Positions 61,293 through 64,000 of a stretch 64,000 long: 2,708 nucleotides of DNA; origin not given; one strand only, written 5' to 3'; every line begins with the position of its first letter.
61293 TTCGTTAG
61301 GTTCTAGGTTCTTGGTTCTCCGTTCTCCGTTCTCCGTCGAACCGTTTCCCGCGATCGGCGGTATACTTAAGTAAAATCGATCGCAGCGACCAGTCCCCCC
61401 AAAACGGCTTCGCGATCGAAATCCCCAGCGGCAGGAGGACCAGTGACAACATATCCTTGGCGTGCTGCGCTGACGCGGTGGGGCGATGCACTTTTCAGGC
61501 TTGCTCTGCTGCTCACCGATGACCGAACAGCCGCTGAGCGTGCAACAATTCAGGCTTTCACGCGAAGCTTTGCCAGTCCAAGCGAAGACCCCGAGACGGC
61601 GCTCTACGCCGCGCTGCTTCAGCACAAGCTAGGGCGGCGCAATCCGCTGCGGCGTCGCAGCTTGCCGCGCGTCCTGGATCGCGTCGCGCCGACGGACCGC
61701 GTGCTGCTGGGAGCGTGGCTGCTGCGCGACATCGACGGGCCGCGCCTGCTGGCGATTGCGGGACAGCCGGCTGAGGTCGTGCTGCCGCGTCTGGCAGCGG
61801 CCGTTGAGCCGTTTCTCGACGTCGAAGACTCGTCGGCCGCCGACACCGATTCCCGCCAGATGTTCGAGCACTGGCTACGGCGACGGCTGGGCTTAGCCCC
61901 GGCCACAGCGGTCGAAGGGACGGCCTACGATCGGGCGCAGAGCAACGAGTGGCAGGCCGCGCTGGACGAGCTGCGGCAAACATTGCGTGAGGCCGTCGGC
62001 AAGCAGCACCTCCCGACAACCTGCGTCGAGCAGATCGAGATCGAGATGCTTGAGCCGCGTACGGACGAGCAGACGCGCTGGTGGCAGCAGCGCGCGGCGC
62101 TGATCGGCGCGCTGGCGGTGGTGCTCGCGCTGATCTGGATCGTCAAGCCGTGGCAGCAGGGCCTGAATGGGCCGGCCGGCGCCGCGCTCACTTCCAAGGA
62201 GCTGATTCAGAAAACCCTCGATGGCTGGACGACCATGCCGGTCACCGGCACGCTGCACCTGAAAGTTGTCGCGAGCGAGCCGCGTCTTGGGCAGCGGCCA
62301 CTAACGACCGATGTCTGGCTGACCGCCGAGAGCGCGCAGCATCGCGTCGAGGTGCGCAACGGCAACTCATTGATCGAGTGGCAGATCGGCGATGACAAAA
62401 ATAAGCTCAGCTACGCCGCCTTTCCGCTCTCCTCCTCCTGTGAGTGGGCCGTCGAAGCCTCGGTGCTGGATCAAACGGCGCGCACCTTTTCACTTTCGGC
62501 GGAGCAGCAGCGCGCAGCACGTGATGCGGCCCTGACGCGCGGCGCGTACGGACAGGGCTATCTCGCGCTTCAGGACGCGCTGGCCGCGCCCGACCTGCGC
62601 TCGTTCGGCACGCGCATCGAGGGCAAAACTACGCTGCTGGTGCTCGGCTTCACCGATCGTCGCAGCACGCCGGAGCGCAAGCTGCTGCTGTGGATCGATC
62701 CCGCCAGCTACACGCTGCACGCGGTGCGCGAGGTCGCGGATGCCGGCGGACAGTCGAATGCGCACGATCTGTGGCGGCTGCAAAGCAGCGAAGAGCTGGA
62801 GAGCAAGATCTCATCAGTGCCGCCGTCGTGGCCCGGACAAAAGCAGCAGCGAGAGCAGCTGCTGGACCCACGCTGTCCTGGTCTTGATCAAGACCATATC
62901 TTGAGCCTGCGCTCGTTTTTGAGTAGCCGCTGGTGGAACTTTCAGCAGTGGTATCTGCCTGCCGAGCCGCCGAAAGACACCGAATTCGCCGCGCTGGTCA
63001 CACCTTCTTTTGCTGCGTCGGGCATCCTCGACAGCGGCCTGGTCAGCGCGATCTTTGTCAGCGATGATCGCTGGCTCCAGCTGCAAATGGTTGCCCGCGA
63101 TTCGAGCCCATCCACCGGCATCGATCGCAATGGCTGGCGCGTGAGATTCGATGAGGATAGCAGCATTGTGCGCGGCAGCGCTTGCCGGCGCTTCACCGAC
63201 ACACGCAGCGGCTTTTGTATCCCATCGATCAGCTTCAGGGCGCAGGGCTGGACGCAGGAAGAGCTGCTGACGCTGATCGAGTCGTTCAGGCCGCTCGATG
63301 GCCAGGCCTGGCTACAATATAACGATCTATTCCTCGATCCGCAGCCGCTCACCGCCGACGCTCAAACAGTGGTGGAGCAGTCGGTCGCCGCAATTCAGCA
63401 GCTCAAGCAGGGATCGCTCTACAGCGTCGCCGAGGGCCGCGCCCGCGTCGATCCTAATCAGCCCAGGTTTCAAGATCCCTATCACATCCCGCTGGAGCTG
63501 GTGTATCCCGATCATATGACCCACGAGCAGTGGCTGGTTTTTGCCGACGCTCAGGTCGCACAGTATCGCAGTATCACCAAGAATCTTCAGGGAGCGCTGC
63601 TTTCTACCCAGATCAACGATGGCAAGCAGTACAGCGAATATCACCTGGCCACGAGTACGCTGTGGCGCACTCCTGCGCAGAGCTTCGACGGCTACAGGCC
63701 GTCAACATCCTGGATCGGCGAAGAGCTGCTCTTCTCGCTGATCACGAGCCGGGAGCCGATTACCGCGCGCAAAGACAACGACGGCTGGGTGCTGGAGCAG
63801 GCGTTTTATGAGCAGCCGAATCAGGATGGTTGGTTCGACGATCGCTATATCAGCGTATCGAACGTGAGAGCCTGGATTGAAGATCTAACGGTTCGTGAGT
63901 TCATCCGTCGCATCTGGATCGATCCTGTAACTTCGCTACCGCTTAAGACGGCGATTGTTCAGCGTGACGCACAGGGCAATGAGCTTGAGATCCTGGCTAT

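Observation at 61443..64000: Long ORF missing from the supplied track: membrane-anchored ECF-sigma-like protein with large extracytoplasmic domain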

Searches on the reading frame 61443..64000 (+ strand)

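Call 6: search_protein_families(library=pfam, proteins=[window:61443-64000:+], max_evalue=10)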
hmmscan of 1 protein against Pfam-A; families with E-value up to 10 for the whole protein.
window:61443-64000:+ (852 aa): 0 families

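Call 7: search_protein_families(library=ncbifam, proteins=[window:61443-64000:+], max_evalue=10)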
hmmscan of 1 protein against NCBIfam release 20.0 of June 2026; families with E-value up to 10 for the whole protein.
window:61443-64000:+ (852 aa): 0 families

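Call 8: find_homologous_proteins(query=window:61443-64000:+)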
Query window:61443-64000:+ (852 aa): 29 proteins with E <= 0.001 among 8000 candidates.
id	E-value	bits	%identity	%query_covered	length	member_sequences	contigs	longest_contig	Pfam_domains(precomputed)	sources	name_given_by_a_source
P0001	0.0e+0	1931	100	100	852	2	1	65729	-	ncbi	ncbi:MAG TPA: hypothetical protein VGD69_01625, partial [Herpetosiphonaceae bacterium]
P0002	0.0e+0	1731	89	100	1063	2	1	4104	-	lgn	-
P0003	0.0e+0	1658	84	100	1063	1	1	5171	-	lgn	-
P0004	0.0e+0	1516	77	100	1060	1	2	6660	-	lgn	-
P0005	0.0e+0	1323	75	89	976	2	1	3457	-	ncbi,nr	ncbi:MAG: hypothetical protein JOZ51_25065, partial [Chloroflexi bacterium]|nr:hypothetical protein 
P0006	0.0e+0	1022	53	100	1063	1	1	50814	-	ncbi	-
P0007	5.9e-296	1002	53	100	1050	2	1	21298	-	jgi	jgi:hypothetical protein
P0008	4.1e-293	993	54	100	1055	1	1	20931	-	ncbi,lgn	ncbi:MAG TPA: hypothetical protein VFZ66_23240 [Herpetosiphonaceae bacterium]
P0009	3.1e-183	629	40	99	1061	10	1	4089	-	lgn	-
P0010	7.7e-161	555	38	99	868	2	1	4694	-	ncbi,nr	ncbi:MAG: hypothetical protein JOZ51_08345, partial [Chloroflexi bacterium]|nr:hypothetical protein 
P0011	2.5e-160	554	38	99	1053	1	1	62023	-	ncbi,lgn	ncbi:MAG TPA: hypothetical protein VFZ66_01480 [Herpetosiphonaceae bacterium]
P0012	6.2e-160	552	38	100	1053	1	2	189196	-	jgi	jgi:hypothetical protein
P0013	2.6e-159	550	39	99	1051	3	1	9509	-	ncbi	ncbi:MAG TPA: hypothetical protein VGD58_02460 [Herpetosiphonaceae bacterium]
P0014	6.6e-158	546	38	99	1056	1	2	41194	-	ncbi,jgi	jgi:hypothetical protein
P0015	1.1e-157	545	38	99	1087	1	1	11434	-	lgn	-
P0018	4.5e-148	513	36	100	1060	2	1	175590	-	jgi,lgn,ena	-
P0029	2.2e-109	385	32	98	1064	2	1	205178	-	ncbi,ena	-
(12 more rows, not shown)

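Call 13: search_protein_families(library=pfam, alignment_id=A1, max_evalue=1)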
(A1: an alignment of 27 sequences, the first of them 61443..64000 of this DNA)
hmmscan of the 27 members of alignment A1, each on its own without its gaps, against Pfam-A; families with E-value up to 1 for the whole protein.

A. member 1, window:61443-64000:+ (852 aa): 0 families

B. families by the number of members that match (of 27 scanned): 13 families
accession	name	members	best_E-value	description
PF07161.20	LppX_LprAFG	2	0.0098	LppX_LprAFG lipoprotein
PF19933.4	DUF6396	1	0.033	Domain of unknown function (DUF6396)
PF03888.20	MucB_RseB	1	0.094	MucB/RseB N-terminal domain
PF25803.1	Spectrin_SYNE1_2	1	0.17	Nesprin-1, spectrin repeats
PF17390.7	Bac_rhamnosid_C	1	0.17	Bacterial alpha-L-rhamnosidase C-terminal domain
PF09850.14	DotU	1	0.21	Type VI secretion system protein DotU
PF22554.1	Chap-C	1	0.22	TY-Chap C-terminal domain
PF00343.26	Phosphorylase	1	0.23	Carbohydrate phosphorylase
PF09297.16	Zn_ribbon_NUD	1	0.26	NADH pyrophosphatase zinc ribbon domain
PF21759.2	AIR2-like_ZnK4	1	0.28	AIR2-like, CCHC-type 1 zinc finger 4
PF21943.1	TetR_C_46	1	0.29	Tetracyclin repressor-like, C-terminal domain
PF20242.3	Emfourin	1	0.4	Emfourin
PF06197.19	DUF998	1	0.83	Protein of unknown function (DUF998)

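Call 22: find_encoding_contigs(protein=P0012, flank=8000, max_places=2)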
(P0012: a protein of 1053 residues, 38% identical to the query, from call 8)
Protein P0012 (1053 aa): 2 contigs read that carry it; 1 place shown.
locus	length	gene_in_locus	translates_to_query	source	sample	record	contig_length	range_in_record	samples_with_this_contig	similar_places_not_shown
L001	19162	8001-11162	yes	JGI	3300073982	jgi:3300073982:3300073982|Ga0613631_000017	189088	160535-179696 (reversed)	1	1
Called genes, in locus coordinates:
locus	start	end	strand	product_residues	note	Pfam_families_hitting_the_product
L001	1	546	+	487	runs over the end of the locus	PF01547:SBP_bac_1, PF13416:SBP_bac_8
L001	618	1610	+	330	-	PF00528:BPD_transp_1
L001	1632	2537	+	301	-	PF00528:BPD_transp_1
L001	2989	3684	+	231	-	-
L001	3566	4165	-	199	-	-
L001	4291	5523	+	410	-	PF01547:SBP_bac_1, PF13416:SBP_bac_8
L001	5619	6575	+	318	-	PF00528:BPD_transp_1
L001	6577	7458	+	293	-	PF00528:BPD_transp_1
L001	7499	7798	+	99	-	-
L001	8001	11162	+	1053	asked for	-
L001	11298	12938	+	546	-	PF00128:Alpha-amylase, PF16657:Malt_amylase_C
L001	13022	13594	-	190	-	PF12867:DinB_2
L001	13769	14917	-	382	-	PF00285:Citrate_synt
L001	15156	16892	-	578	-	PF00664:ABC_membrane, PF02463:SMC_N, PF00005:ABC_tran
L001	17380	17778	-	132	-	-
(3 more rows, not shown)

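Call 23: find_encoding_contigs(protein=P0006, flank=8000, max_places=2)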
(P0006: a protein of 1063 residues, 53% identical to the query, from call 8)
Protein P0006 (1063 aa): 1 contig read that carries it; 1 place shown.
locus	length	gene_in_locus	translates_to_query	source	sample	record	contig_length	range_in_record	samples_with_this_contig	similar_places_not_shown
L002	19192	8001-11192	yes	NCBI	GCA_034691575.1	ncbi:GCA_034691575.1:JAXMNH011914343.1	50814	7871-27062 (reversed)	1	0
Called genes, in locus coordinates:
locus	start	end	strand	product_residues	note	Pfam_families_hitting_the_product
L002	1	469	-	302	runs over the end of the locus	PF04227:Indigoidine_A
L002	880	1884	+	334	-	PF13641:Glyco_tranf_2_3, PF00535:Glycos_transf_2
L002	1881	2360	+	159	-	PF00293:NUDIX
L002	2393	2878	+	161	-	PF00293:NUDIX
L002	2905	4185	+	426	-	PF02403:Seryl_tRNA_N, PF00587:tRNA-synt_2b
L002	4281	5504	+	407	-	PF00070:Pyr_redox (faint), PF01266:DAO (faint), PF07992:Pyr_redox_2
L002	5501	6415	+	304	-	PF04542:Sigma70_r2, PF08281:Sigma70_r4_2, PF04545:Sigma70_r4 (weak)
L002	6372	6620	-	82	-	PF05685:Uma2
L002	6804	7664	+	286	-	PF06724:DUF1206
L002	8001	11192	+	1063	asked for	-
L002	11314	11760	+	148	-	PF04343:DUF488, PF22751:DUF488-N3a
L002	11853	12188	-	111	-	PF00254:FKBP_C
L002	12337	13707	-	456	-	PF01636:APH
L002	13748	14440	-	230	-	PF01209:Ubie_methyltran, PF13489:Methyltransf_23 (faint), PF08241:Methyltransf_11, PF08242:Methyltransf_12, PF13649:Methyltransf_25, PF13847:Methyltransf_31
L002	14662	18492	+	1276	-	PF12705:PDDEXK_1 (weak), PF13245:AAA_19, PF13604:AAA_30, PF13086:AAA_11 (weak), PF13087:AAA_12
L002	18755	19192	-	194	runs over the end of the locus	PF01965:DJ-1_PfpI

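Call 24: find_encoding_contigs(protein=P0029, flank=8000, max_places=2)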
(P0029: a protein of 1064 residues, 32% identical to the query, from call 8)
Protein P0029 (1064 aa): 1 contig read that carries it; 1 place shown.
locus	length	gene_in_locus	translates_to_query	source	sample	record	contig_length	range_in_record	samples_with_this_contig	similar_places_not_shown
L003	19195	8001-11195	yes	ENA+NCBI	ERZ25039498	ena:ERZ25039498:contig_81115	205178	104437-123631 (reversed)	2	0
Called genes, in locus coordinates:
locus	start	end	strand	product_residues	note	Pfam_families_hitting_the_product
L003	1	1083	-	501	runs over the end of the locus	PF02074:Peptidase_M32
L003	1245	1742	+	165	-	PF03167:UDG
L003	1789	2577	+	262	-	PF06182:ABC2_membrane_6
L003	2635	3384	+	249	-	PF06182:ABC2_membrane_6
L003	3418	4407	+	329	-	PF00005:ABC_tran, PF13304:AAA_21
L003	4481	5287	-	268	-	PF00528:BPD_transp_1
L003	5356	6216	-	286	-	PF00528:BPD_transp_1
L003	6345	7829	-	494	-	PF01547:SBP_bac_1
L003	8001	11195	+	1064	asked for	-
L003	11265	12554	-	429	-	PF07995:GSDH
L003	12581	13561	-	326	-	PF08279:HTH_11, PF19187:HTH_PafC (faint), PF13280:WYL, PF25583:WCX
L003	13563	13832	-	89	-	-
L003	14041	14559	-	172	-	-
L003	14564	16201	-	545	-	-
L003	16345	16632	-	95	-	-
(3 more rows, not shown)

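Call 38: search_protein_representatives(alignment_id=A1)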
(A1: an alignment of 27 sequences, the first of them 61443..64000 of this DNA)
Query: 27 sequences, 1056 profile positions. Proteins with E-value up to 0.001 (for the whole library): 295; up to 1e-10: 222; up to 1e-30: 151. The best 150 are listed.
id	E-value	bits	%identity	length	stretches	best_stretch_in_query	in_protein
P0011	0.0e+00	1468.3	-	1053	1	3-1055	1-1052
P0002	0.0e+00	1414.8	-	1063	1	1-1054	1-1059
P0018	0.0e+00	1314.2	-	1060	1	3-1055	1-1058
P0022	0.0e+00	1301.8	-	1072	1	1-1053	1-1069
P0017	0.0e+00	1287.6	-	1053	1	1-1053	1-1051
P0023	0.0e+00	1275.0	-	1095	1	1-1053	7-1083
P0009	0.0e+00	1248.5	-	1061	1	1-1054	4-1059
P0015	0.0e+00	1217.7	-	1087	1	1-1055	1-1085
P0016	0.0e+00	1215.4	-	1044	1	1-1054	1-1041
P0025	0.0e+00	1214.3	-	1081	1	2-1054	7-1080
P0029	0.0e+00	1201.4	-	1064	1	1-1053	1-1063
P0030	0.0e+00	1193.9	-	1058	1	1-1054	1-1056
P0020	0.0e+00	1139.0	-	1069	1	1-1054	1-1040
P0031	0.0e+00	1111.1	-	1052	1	2-1055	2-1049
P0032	0.0e+00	1085.1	-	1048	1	1-1053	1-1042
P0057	8.1e-111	388.3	-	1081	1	3-1050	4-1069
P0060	1.7e-98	347.5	-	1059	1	4-1034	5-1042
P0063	2.0e-96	340.6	-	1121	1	8-1051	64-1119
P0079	2.9e-78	280.5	-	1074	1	8-1051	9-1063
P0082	8.4e-74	265.8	-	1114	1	8-1049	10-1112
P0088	1.1e-66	242.1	-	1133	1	9-1037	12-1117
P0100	2.2e-60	221.3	-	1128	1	1-1048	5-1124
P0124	2.6e-48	181.3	-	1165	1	8-1031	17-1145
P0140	6.3e-40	153.6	-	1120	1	1-1032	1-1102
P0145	2.6e-38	148.3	-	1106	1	9-1029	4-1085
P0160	1.0e-33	133.1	-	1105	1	14-1051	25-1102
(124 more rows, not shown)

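Call 43: search_protein_families(library=pfam, alignment_id=A6, max_evalue=0.1)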
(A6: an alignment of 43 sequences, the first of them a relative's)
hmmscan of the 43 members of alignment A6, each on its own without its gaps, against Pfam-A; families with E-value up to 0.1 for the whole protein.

A. member 1, P0057 (1081 aa): 1 family
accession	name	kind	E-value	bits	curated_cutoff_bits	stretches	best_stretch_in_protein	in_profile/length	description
PF08281.18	Sigma70_r4_2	-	0.072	13.2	25.7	0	91-129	10-48/54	Sigma-70, region 4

B. families by the number of members that match (of 43 scanned): 9 families
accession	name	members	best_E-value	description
PF08281.18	Sigma70_r4_2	12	4.2e-05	Sigma-70, region 4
PF04545.22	Sigma70_r4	4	0.033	Sigma-70, region 4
PF22233.2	PhyR_sigma-like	3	0.0024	Response regulator PhyR, sigma-like domain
PF13490.11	zf-HC2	3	0.02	Putative zinc-finger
PF21815.4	PAS_PdeA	1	0.048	PdeA-like PAS domain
PF07499.19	RuvA_C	1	0.078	RuvA, C-terminal domain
PF08940.17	DUF1918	1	0.081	Domain of unknown function (DUF1918)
PF21130.3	YgfZ_barrel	1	0.089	YgfZ, beta-barrel domain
PF24735.1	DUF7686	1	0.093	Domain of unknown function (DUF7686)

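Call 48: find_related_loci(query=P0002, collection=genome_contigs, flank=6000)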
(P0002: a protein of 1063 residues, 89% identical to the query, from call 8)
Query P0002 (1063 aa) in genome_contigs; peptide patterns used: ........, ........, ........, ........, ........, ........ (x = any residue, [..] = any of these).
33 stretches matched a pattern; 2 encode a relative of the query (tblastn E <= 1e-3); 2 distinct loci.
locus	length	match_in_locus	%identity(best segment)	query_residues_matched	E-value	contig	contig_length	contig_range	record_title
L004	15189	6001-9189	84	1-1063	0e+0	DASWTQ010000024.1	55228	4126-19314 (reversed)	MAG TPA_asm: Herpetosiphonaceae bacterium isolate SMAG_U3579 k141_183731, whole genome shotgun sequence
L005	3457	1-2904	71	94-1063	0e+0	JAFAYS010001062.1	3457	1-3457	MAG: Chloroflexota bacterium isolate CP_BM_RX_R8_21 BM_RX_R8_k147_1418980, whole genome shotgun sequence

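Call 51: search_protein_families(library=pfam, proteins=[L004:9413-10954:+, L004:11164-12153:+, L004:13057-14538:-, L004:12948-13844:+, L002:5501-6415:+], max_evalue=0.001)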
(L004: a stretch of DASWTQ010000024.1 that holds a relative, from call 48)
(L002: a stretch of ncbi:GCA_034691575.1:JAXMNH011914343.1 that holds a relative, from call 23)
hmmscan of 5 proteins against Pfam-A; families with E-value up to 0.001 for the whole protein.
L004:9413-10954:+ (513 aa): 2 families
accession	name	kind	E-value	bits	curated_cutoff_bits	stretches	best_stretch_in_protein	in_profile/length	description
PF02839.19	CBM_5_12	-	3.7e-18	65.7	26.2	1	84-126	1-44/44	Carbohydrate-binding module family 5/12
PF00704.34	Glyco_hydro_18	-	1.8e-11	44.7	29.6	1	185-305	2-120/317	Glycosyl hydrolases family 18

L004:11164-12153:+ (329 aa): 0 families

L004:13057-14538:- (493 aa): 1 family
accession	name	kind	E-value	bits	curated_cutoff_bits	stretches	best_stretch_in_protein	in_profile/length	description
PF01636.29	APH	-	4.1e-15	56.6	23.2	1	223-438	16-238/239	Phosphotransferase enzyme family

L004:12948-13844:+ (298 aa): 0 families

L002:5501-6415:+ (304 aa): 5 families
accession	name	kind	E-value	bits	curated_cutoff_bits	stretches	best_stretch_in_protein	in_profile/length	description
PF08281.18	Sigma70_r4_2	-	3.2e-15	55.9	25.7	1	119-171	2-54/54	Sigma-70, region 4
PF04542.20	Sigma70_r2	-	2.2e-14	53.4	24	1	19-82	2-69/71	Sigma-70 region 2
PF04545.22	Sigma70_r4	-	1e-06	28.6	24.1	1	124-171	1-48/50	Sigma-70, region 4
PF22233.2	PhyR_sigma-like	-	5.9e-05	23.2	27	1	125-171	1-47/50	Response regulator PhyR, sigma-like domain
PF12680.13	SnoaL_2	-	0.00018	22.5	27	1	191-266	3-71/102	SnoaL-like domain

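Call 71: list_cluster_members(proteins=[P0057, P0060, P0063, P0082, P0088, P0100, P0124, P0140, P0145, P0160])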
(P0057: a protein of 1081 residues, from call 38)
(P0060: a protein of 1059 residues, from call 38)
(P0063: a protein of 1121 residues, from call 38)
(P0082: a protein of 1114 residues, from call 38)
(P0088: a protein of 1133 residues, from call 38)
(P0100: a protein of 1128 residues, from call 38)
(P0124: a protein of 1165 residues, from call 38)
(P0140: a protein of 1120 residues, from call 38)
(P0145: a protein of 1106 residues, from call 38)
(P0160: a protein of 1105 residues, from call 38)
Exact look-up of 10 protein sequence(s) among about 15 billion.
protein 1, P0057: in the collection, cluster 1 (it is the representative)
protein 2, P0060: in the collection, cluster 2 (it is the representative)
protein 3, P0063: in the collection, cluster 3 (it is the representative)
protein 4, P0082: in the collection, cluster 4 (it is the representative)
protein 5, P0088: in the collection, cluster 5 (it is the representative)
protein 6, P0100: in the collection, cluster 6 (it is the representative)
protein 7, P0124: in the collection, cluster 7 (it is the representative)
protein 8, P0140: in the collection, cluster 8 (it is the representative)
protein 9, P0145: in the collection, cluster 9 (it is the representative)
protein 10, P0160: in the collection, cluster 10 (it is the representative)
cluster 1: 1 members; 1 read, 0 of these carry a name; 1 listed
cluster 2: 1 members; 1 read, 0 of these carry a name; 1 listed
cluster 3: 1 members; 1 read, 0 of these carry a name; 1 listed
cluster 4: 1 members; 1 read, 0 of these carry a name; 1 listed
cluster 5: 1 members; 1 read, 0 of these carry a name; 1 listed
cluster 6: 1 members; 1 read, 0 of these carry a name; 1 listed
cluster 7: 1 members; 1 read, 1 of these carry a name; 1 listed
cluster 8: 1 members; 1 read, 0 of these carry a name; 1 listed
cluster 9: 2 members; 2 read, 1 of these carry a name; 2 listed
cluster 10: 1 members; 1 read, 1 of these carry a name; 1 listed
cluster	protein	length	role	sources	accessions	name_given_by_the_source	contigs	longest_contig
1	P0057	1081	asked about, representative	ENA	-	-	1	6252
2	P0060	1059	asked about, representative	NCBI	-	-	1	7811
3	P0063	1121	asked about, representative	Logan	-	-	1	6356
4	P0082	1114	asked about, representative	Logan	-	-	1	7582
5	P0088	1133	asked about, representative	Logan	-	-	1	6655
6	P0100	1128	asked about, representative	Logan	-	-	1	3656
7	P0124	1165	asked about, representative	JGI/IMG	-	hypothetical protein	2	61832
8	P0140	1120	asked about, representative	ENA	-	-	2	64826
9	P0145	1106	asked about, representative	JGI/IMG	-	hypothetical protein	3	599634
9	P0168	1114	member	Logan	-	-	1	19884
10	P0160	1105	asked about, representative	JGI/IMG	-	hypothetical protein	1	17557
